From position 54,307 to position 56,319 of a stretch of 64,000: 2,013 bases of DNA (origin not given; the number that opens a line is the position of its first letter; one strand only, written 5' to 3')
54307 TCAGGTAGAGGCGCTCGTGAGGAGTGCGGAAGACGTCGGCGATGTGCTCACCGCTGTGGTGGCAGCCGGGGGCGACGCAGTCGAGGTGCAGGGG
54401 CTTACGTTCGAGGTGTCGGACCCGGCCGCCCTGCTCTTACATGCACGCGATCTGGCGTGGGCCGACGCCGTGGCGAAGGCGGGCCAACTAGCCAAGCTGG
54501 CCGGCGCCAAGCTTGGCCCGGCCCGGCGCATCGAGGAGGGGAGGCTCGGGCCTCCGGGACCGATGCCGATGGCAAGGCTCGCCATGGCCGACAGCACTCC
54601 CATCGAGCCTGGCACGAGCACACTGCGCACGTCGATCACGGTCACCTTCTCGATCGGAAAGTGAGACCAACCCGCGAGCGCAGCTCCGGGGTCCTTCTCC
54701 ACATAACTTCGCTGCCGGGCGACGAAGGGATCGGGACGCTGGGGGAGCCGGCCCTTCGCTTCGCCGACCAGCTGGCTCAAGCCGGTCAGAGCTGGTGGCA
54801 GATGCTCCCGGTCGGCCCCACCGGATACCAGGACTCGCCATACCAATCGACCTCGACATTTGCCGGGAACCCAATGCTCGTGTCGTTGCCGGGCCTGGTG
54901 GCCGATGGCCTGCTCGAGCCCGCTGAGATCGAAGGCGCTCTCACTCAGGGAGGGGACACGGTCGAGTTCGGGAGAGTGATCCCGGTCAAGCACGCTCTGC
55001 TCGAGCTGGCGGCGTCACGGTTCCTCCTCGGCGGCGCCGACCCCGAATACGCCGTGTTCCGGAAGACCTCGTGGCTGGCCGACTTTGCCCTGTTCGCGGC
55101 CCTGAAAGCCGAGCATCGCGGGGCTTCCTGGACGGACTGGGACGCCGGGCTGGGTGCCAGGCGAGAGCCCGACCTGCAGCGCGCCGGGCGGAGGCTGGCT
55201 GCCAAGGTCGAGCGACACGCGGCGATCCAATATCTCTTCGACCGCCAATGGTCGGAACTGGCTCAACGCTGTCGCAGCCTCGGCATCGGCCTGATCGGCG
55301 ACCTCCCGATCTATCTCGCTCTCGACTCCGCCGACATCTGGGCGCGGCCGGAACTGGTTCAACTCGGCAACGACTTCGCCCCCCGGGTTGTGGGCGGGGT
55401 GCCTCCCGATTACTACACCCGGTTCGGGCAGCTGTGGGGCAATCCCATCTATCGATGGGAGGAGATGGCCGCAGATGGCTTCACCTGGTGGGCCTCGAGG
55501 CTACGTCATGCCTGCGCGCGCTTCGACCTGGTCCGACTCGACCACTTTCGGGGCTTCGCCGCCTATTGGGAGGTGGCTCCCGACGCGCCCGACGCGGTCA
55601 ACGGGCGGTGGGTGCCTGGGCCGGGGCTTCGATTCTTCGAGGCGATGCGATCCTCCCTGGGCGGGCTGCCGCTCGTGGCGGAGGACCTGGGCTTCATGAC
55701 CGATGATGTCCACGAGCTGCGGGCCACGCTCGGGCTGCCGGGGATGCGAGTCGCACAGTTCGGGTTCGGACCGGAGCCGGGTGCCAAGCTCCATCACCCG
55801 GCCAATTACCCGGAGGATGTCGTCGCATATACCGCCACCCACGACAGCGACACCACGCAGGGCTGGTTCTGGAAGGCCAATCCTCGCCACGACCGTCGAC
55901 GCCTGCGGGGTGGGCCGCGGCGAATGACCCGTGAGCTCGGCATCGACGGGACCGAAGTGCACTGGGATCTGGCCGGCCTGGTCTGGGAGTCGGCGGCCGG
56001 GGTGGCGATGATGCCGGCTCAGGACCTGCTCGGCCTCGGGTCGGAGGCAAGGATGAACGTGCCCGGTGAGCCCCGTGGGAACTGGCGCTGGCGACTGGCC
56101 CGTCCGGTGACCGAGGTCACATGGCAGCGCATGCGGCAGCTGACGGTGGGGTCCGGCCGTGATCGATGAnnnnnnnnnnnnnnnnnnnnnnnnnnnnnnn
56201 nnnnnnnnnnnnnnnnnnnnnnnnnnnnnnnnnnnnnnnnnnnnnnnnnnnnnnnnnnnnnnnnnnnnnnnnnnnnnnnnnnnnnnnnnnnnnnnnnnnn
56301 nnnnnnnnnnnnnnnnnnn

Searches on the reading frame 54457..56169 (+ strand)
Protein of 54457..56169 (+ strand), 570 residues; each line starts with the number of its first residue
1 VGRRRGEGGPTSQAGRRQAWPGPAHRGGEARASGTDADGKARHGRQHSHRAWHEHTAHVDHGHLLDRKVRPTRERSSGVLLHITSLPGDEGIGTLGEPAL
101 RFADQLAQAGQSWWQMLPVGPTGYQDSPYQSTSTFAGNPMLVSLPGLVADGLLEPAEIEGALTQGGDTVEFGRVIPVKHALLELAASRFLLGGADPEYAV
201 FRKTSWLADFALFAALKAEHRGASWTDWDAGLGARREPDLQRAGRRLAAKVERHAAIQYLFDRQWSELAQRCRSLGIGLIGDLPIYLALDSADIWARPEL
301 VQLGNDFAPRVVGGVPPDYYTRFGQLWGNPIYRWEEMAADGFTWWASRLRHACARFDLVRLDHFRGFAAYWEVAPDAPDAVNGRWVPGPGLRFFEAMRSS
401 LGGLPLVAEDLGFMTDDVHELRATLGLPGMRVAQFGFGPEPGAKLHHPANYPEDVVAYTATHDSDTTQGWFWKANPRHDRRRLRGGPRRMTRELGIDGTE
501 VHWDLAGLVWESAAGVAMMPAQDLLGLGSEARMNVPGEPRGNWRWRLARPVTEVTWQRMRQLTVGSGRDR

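Call 12: search_protein_families(library=pfam, proteins=[window:54457-56169:+], max_evalue=0.001)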
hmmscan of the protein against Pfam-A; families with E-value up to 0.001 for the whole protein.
window:54457-56169:+ (570 aa): 1 family
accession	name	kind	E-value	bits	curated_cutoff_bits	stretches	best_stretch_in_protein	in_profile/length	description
PF02446.23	Glyco_hydro_77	-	1.1e-150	503.1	25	1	81-548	1-460/465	4-alpha-glucanotransferase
